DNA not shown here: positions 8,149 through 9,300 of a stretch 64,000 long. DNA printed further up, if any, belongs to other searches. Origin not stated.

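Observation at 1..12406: Cluster of six radical SAM enzymes with sugar-modifying enzymes and an A24 peptidase homolog, no product assignable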

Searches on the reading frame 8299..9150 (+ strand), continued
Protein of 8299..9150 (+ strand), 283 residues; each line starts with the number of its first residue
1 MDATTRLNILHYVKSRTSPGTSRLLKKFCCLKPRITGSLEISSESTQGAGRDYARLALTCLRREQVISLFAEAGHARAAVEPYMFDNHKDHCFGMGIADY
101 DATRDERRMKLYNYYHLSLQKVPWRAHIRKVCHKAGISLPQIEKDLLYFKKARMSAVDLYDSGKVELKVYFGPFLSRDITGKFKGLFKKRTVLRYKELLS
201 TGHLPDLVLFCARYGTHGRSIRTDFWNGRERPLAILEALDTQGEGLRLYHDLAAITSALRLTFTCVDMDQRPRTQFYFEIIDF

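Call 36: search_protein_representatives(alignment_id=A1)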
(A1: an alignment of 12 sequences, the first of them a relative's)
Query: 12 sequences, 283 profile positions. Proteins with E-value up to 0.001 (for the whole library): 23; up to 1e-10: 21; up to 1e-30: 15. The best 23 are listed.
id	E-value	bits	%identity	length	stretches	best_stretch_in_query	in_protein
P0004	1.1e-141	488.0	-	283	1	1-283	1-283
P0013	9.7e-121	419.2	-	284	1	1-280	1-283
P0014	3.3e-83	296.1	-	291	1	9-279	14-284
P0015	2.6e-80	286.6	-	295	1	11-281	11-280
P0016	2.6e-77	276.7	-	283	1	13-280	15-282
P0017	3.4e-72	259.9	-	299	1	11-279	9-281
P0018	4.4e-71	256.3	-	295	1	13-280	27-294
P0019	2.5e-64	234.1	-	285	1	14-280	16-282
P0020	4.9e-61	223.3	-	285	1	2-279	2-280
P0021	3.6e-49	184.4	-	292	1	5-280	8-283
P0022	5.9e-48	180.4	-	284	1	11-280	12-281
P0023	1.3e-47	179.2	-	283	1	3-280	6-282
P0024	1.1e-45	173.0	-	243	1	55-280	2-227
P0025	6.5e-42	160.6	-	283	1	4-281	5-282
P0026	8.7e-32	127.4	-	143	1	129-271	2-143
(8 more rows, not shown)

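Call 37: find_encoding_contigs(protein=P0014, flank=10000, max_places=2)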
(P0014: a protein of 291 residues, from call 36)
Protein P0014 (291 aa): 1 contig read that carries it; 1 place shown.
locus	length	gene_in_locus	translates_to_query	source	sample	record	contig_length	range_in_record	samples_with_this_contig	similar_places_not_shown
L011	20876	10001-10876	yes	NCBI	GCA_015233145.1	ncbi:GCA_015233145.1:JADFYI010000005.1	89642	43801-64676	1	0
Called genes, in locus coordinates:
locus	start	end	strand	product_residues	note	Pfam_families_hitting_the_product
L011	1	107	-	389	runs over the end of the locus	PF19238:Radical_SAM_2 (faint), PF04055:Radical_SAM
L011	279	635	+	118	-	-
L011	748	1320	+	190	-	PF12728:HTH_17, PF00072:Response_reg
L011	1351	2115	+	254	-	PF01522:Polysacc_deac_1 (weak), PF10096:DUF2334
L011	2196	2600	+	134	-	PF27806:HxsD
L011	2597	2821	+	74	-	-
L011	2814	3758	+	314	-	PF04055:Radical_SAM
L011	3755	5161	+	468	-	PF13353:Fer4_12, PF04055:Radical_SAM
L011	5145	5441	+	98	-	-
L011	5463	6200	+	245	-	-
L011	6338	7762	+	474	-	PF13472:Lipase_GDSL_2, PF25063:ARM_TT21_C, PF12895:ANAPC3, PF14559:TPR_19, PF13431:TPR_17, PF13432:TPR_16 (weak), PF13424:TPR_12, PF14559:TPR_19, +13 more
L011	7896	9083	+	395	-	PF04055:Radical_SAM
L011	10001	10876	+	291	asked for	-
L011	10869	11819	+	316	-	PF04055:Radical_SAM, PF13186:SPASM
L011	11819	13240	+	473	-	PF13537:GATase_7 (weak), PF00733:Asn_synthase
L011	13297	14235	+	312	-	PF02558:ApbA, PF08546:ApbA_C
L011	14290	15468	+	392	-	PF00501:AMP-binding (weak)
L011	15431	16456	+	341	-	PF04055:Radical_SAM, PF13353:Fer4_12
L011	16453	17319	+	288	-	-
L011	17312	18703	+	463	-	PF04055:Radical_SAM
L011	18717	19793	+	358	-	PF01075:Glyco_transf_9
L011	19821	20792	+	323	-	PF04055:Radical_SAM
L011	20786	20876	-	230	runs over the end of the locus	PF00733:Asn_synthase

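Call 38: find_encoding_contigs(protein=P0021, flank=10000, max_places=2)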
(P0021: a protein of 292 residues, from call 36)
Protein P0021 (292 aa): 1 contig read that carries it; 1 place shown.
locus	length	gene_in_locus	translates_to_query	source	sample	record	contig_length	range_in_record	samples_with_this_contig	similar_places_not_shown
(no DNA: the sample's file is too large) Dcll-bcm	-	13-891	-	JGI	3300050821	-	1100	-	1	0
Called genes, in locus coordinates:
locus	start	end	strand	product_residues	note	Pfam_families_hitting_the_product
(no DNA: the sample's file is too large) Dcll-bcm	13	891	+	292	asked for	-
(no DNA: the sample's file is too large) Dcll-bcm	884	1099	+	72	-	?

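Call 45: find_encoding_contigs(protein=P0023, flank=10000, max_places=2)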
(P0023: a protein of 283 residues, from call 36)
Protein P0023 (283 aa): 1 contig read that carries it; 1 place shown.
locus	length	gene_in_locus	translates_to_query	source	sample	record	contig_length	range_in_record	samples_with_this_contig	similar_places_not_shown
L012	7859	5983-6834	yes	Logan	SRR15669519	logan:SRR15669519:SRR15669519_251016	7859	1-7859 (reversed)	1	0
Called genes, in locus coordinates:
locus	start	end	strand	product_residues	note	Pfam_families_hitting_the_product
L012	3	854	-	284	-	?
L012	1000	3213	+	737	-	PF00535:Glycos_transf_2, PF10111:Glyco_tranf_2_2, PF13641:Glyco_tranf_2_3, PF04055:Radical_SAM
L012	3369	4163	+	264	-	-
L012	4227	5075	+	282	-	-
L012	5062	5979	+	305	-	PF04055:Radical_SAM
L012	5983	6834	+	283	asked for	-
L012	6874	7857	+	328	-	?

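Call 46: find_encoding_contigs(protein=P0020, flank=10000, max_places=2)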
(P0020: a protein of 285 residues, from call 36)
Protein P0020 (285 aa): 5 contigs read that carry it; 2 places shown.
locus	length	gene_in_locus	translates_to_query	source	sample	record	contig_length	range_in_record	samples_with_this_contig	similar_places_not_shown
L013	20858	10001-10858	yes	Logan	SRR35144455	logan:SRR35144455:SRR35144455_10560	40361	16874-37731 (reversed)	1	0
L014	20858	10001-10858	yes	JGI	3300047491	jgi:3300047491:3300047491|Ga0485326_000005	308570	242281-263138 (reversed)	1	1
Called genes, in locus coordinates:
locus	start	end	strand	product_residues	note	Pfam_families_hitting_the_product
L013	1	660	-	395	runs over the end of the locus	PF00501:AMP-binding (weak)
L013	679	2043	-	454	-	PF02310:B12-binding, PF04055:Radical_SAM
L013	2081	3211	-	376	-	PF01041:DegT_DnrJ_EryC1, PF00155:Aminotran_1_2, PF01053:Cys_Met_Meta_PP (weak)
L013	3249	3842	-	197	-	PF08546:ApbA_C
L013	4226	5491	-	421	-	PF04055:Radical_SAM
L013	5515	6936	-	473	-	PF04055:Radical_SAM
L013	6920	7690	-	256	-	PF10096:DUF2334 (weak)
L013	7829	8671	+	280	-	-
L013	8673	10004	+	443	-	PF04055:Radical_SAM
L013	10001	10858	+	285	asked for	-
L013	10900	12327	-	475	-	PF04055:Radical_SAM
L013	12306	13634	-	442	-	PF02310:B12-binding, PF04055:Radical_SAM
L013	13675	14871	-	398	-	PF04101:Glyco_tran_28_C (weak)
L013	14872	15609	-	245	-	-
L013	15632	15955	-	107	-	-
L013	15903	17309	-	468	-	PF13353:Fer4_12 (weak), PF04055:Radical_SAM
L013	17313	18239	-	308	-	PF04055:Radical_SAM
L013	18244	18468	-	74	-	-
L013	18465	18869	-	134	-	PF27806:HxsD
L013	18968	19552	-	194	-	PF12728:HTH_17, PF00072:Response_reg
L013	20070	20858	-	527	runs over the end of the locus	-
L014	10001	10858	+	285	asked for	-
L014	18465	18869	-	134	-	PF27806:HxsD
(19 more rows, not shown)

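Call 49: search_protein_families(library=ncbifam, proteins=[L011:2196-2600:+, L011:2597-2821:+, L011:2814-3758:+, L011:3755-5161:+, L011:5145-5441:+, L011:5463-6200:+, L011:16453-17319:+, L011:17312-18703:+, L011:11819-13240:+, L011:14290-15468:+], max_evalue=0.001)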
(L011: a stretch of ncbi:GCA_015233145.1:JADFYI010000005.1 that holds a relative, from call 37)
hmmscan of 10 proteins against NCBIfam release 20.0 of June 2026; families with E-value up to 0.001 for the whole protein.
L011:2196-2600:+ (134 aa): 1 family
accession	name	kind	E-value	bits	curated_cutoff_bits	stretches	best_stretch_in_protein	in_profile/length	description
TIGR03976.1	chp_LLNDYxLRE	equivalog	4.1e-07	30.3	50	1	17-100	2-86/90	His-Xaa-Ser system protein HxsD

L011:2597-2821:+ (74 aa): 0 families

L011:2814-3758:+ (314 aa): 44 families (the best 25 are shown)
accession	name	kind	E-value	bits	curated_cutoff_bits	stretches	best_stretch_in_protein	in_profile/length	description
NF038332.1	rSAM_rare_HxsC4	exception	1.6e-51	175.4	500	2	13-226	13-228/335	radical SAM protein HxsC4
TIGR03977.1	rSAM_pair_HxsC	equivalog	2e-27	95.9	267.9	1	5-244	16-257/292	His-Xaa-Ser system radical SAM maturase HxsC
TIGR04053.2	TIGR04053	equivalog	4.5e-21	75.5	395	1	23-218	17-212/366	TIGR04053 family radical SAM/SPASM domain-containing protein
TIGR04545.1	rSAM_ahbD_hemeb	equivalog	6.7e-20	71.8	500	1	17-199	3-182/339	heme b synthase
TIGR02668.1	moaA_archaeal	equivalog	9.5e-18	64.2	325.25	1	16-203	12-197/303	GTP 3',8-cyclase MoaA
TIGR04055.1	rSAM_NirJ2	equivalog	5e-17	62.4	500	1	23-200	9-182/326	putative heme d1 biosynthesis radical SAM protein NirJ2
TIGR04251.1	SCM_rSAM_ScmF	equivalog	3.2e-16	59.7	400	1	16-204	6-194/353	SynChlorMet cassette radical SAM/SPASM protein ScmF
NF045574.1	sacti_mat_StsB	exception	4.8e-16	58.7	625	1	21-191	103-268/466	StsB family radical SAM/SPASM domain sactipeptide maturase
NF045646.2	rSAM_Se_TrsS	equivalog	1e-15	57.3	490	1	17-178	89-250/441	radical SAM (seleno)protein TrsS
NF045702.1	rSAM_GDGT_ether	equivalog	3.7e-15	55.5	450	1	17-177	89-251/486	tetraether lipid synthase Tes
TIGR04466.1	rSAM_BlsE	equivalog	6e-15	55.5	400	1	18-192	7-175/327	cytosylglucuronate decarboxylase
TIGR04054.1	rSAM_NirJ1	equivalog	1.3e-14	53.7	650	1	16-191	38-209/387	putative heme d1 biosynthesis radical SAM protein NirJ1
TIGR04546.1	rSAM_ahbC_deAc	equivalog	1.9e-14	53.3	650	1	20-194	45-215/390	12,18-didecarboxysiroheme deacetylase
TIGR04051.1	rSAM_NirJ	equivalog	2.3e-14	53.1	515.45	1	23-198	11-182/354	heme d1 biosynthesis radical SAM protein NirJ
TIGR02109.1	PQQ_syn_pqqE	equivalog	3.1e-14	52.7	381.35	1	20-212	13-202/358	pyrroloquinoline quinone biosynthesis protein PqqE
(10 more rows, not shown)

L011:3755-5161:+ (468 aa): 67 families (the best 25 are shown)
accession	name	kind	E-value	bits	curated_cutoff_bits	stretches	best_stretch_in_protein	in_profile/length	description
TIGR03978.1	rSAM_paired_1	equivalog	1.2e-118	396.8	370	1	9-459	1-466/466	His-Xaa-Ser system radical SAM maturase HxsB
NF047865.1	rSAM_PapB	equivalog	6.8e-42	143.9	340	1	92-419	8-325/330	PapB family radical SAM/SPASM ranthipeptide maturase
TIGR03974.1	rSAM_six_Cys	equivalog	1.7e-36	126.1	425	1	56-421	69-427/451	thioether cross-link-forming SCIFF peptide maturase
NF040492.1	not_ScfB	exception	1.5e-34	119.7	855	1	88-432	97-438/450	ScfB-related radical SAM/SPASM orphan maturase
TIGR04068.1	rSAM_ocin_clost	equivalog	1.1e-33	116.9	500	1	48-400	45-415/462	Cys-rich peptide radical SAM maturase CcpM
TIGR03942.1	sulfatase_rSAM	equivalog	3.6e-32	111.8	349.45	1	91-387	5-298/363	anaerobic sulfatase maturase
TIGR04064.1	rSAM_nif11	equivalog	3.5e-31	108.4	518.7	1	91-377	82-372/459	nif11-like peptide radical SAM maturase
TIGR03906.1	quino_hemo_SAM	equivalog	3.3e-30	105.1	453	1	57-373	68-378/467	quinohemoprotein amine dehydrogenase maturation protein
TIGR04163.1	rSAM_cobopep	equivalog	4.1e-28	98.3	375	1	93-385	70-360/428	peptide-modifying radical SAM enzyme CbpB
NF035951.1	rSAM_RumMC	equivalog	6.4e-27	94.4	720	1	90-234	115-266/510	RumMC family radical SAM sactipeptide maturase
TIGR04083.1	rSAM_pep_methan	hypoth_equivalog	6.8e-27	94.3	300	1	92-382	4-279/376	TIGR04083 family peptide-modifying radical SAM enzyme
NF041298.1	rSAM_mat_DynA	equivalog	7.5e-27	94.2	450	1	94-387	8-298/356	dynobactin maturation radical SAM/SPASM protein DynA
TIGR04115.1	rSAM_Cxxx_rpt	equivalog_domain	6.6e-24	85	350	1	92-388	7-303/359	radical SAM peptide maturase, CXXX-repeat target family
NF010321.0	PRK13758.1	equivalog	9e-23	81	441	1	87-390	5-308/370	anaerobic sulfatase-maturase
NF038107.1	rSAM_NF038107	equivalog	3.1e-22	79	600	1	58-265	56-272/444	Cys-every-fifth radical SAM/SPASM peptide maturase CefB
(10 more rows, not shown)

L011:5145-5441:+ (98 aa): 1 family
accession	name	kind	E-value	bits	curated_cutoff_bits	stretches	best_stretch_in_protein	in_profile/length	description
NF038309.1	HisXaaSer_A3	equivalog_domain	1.1e-11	44.3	65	1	12-97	2-81/81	His-Xaa-Ser repeat protein HxsA3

L011:5463-6200:+ (245 aa): 0 families

L011:16453-17319:+ (288 aa): 0 families

L011:17312-18703:+ (463 aa): 9 families
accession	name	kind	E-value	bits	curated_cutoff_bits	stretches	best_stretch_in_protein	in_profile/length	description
TIGR04479.1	bcpD_PhpK_rSAM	subfamily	3e-15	55.6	600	1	169-331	249-409/504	PhpK family radical SAM P-methyltransferase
NF033070.1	rSAM_AprD4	equivalog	5.5e-14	51.9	500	1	167-328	202-363/456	AprD4 family radical SAM diol-dehydratase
NF050148.1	rSAM_ApyD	equivalog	3.6e-13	48.8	750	1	169-348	207-383/645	RiPP biosynthesis radical SAM protein ApyD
NF038361.1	rSAM_Sden_1168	equivalog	1.4e-08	33.7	575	1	165-330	286-450/560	Sden_1168 family B12-binding radical SAM P-methyltransferase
TIGR03471.1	HpnJ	equivalog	1.7e-07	30.5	577.6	1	165-330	201-364/472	hopanoid biosynthesis associated radical SAM protein HpnJ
NF040542.1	rSAM_RCCLKC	equivalog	7.4e-06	25.4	450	1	167-288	186-307/423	arsinothricin biosynthesis radical SAM protein ArsL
TIGR04072.2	rSAM_ladder_B12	equivalog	4.1e-05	22.4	360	1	169-333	188-351/443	lipid biosynthesis B12-binding/radical SAM protein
NF045585.1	rSAM_slr0320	equivalog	4.4e-05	22.2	775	1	169-272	243-348/511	photosystem II high light acclimation radical SAM protein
NF040546.1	rSAM_CUAEP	equivalog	6.2e-05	21.9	500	1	167-286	177-299/468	CUAEP/CCAEP-tail radical SAM (seleno)protein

L011:11819-13240:+ (473 aa): 11 families
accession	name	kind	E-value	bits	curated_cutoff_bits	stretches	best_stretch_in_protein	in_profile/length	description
TIGR01536.1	asn_synth_AEB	equivalog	4.5e-37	128.2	267.1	1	46-311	105-376/517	asparagine synthase (glutamine-hydrolyzing)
TIGR03104.1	trio_amidotrans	equivalog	1.6e-23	82.8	570.1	1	42-307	100-379/589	N-acetylglutaminylglutamine amidotransferase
TIGR03108.1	eps_aminotran_1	hypoth_equivalog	1.9e-22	79.7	816.9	1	42-306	100-372/628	XrtA/PEP-CTERM system amidotransferase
NF006949.0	PRK09431.1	equivalog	2.8e-19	69.1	499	2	137-312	170-363/554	asparagine synthase B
NF033561.1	macrolact_Ik_Al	subfamily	7.7e-12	44.6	300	1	131-273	150-296/561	albusnodin/ikarugamycin family macrolactam cyclase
NF033535.1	lass_lactam_cya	exception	1.2e-10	40.6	525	1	42-223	100-287/668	lasso peptide isopeptide bond-forming cyclase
TIGR00268.2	TIGR00268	equivalog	2.4e-07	30.3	150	1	194-255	15-78/259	ATP-dependent sacrificial sulfur transferase LarE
NF011155.0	PRK14561.1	equivalog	8.8e-05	22.3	207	1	195-264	3-69/195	hypothetical protein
TIGR00364.1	TIGR00364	equivalog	0.00017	21.2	150.3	1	197-268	3-73/201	7-cyano-7-deazaguanine synthase QueC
NF010587.0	PRK13980.1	equivalog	0.00025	20.3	255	1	193-269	34-108/267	NAD+ synthase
NF010367.0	PRK13795.1-2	equivalog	0.00041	18.9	456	1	184-308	234-352/584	hypothetical protein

L011:14290-15468:+ (392 aa): 7 families
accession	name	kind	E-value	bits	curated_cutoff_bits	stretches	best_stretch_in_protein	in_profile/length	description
NF041878.1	paak_haloarch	equivalog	9e-18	64.1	700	1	30-274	57-304/427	phenylacetate--CoA ligase PaaK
TIGR02155.1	PA_CoA_ligase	equivalog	2.3e-17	62.7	646.3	1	33-324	44-353/422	phenylacetate--CoA ligase PaaK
NF045666.1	DVU1553_fam_AMP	equivalog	3.4e-16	59.2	300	1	20-272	43-308/331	DVU_1553 family AMP-dependent CoA ligase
NF041217.1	BagE_FevW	exception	8.4e-13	48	800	1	81-297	94-319/424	bagremycin/ferroverdin synthetase BagE/FevW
NF053551.1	FlxY_rubin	equivalog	4.9e-08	32.1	520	1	172-275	194-303/424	flexirubin biosynthesis putative acyl-CoA ligase FlxY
TIGR03335.1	F390_ftsA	equivalog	7.5e-07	28.2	458.7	1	60-211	90-241/445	coenzyme F390 synthetase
TIGR01733.1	AA-adenyl-dom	subfamily_domain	2.2e-05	23.4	317.4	1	64-221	128-283/409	amino acid adenylation domain-containing protein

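Call 58: find_encoding_contigs(protein=P0040, flank=10000, max_places=2)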
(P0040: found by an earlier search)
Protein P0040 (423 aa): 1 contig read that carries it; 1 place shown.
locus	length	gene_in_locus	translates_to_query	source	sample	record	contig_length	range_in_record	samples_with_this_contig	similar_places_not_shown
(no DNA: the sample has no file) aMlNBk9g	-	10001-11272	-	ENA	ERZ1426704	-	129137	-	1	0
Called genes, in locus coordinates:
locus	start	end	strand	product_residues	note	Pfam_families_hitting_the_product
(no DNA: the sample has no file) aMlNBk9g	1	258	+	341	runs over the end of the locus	PF21016:RlmN_N, PF04055:Radical_SAM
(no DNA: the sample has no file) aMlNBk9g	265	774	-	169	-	PF17830:STI1-HOP_DP (faint)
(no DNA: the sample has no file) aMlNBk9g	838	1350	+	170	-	-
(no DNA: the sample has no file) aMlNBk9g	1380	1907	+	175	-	PF14235:DUF4337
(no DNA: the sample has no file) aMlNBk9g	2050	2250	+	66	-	-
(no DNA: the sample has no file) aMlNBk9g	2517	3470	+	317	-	PF08279:HTH_11, PF03099:BPL_LplA_LipB, PF16917:BPL_LplA_LipB_2, PF02237:BPL_C (weak)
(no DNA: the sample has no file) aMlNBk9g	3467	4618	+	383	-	PF00155:Aminotran_1_2, PF01212:Beta_elim_lyase (weak), PF01053:Cys_Met_Meta_PP (weak)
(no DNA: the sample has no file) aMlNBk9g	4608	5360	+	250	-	PF00561:Abhydrolase_1, PF12146:Hydrolase_4, PF12697:Abhydrolase_6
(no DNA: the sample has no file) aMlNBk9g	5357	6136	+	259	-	PF01209:Ubie_methyltran, PF13489:Methyltransf_23, PF01728:FtsJ (faint), PF13847:Methyltransf_31, PF08241:Methyltransf_11, PF08242:Methyltransf_12, PF13649:Methyltransf_25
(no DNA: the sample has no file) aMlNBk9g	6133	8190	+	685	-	PF01656:CbiA, PF13500:AAA_26, PF00202:Aminotran_3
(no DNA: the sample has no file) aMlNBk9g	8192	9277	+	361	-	PF00733:Asn_synthase (weak), PF02540:NAD_synthase (faint), PF03054:tRNA_Me_trans, PF20259:tRNA_Me_trans_M, PF20258:tRNA_Me_trans_C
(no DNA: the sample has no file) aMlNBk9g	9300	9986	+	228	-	-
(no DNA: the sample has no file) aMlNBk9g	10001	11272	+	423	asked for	PF00342:PGI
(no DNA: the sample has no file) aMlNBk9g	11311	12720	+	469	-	PF13353:Fer4_12, PF04055:Radical_SAM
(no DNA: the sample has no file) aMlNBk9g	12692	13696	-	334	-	PF04055:Radical_SAM, PF13353:Fer4_12 (weak)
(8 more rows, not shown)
